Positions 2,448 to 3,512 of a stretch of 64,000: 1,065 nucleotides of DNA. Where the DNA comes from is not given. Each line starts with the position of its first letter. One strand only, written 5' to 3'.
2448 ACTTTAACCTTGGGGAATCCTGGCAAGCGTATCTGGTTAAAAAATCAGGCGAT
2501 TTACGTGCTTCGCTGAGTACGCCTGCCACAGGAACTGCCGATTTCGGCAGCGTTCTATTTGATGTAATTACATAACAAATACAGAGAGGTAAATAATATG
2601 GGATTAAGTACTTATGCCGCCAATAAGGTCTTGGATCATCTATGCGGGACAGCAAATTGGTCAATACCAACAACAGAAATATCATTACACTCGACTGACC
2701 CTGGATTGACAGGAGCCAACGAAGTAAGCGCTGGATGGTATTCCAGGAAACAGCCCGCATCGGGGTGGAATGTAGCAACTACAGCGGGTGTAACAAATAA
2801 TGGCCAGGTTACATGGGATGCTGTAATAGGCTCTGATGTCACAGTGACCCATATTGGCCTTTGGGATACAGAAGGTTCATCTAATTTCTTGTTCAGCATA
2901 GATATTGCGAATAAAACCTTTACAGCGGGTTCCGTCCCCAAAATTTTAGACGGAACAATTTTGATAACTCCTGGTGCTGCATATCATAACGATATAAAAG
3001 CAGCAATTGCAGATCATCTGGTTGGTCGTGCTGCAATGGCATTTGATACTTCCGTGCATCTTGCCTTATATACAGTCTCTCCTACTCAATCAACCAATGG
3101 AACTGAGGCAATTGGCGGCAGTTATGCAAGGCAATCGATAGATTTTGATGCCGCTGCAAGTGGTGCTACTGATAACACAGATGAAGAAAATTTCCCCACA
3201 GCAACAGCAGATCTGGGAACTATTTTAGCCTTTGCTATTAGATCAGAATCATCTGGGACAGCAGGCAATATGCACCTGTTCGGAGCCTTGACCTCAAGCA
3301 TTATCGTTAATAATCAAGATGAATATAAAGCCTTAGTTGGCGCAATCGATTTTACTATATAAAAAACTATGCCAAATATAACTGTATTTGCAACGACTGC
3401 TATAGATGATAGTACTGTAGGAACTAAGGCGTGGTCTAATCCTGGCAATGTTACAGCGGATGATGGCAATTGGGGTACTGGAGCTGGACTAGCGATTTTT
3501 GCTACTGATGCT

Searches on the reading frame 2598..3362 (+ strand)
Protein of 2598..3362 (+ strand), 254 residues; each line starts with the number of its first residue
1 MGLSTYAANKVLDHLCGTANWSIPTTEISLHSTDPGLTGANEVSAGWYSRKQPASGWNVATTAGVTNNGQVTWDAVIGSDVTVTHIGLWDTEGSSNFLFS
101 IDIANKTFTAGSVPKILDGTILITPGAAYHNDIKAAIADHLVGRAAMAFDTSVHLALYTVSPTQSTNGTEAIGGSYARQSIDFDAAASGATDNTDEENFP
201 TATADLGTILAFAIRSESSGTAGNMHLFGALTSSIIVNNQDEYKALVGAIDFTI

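Call 72: search_protein_families(library=pfam, proteins=[window:2598-3362:+], max_evalue=0.00001)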
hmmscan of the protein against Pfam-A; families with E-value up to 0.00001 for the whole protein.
window:2598-3362:+ (254 aa): 1 family
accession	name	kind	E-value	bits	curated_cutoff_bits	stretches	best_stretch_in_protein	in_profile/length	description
PF23140.1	Gp80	-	1.4e-46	158.4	27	2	3-122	2-126/128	Podophage GP4 fiber I protein gp80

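Call 74: search_protein_families(library=phrogs, proteins=[window:2598-3362:+], max_evalue=0.001)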
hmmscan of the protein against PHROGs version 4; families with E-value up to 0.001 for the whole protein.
window:2598-3362:+ (254 aa): 1 family
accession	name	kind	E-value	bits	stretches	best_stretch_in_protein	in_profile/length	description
phrog_240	-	head and packaging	1.6e-39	136.8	2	1-128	61-191/200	head protein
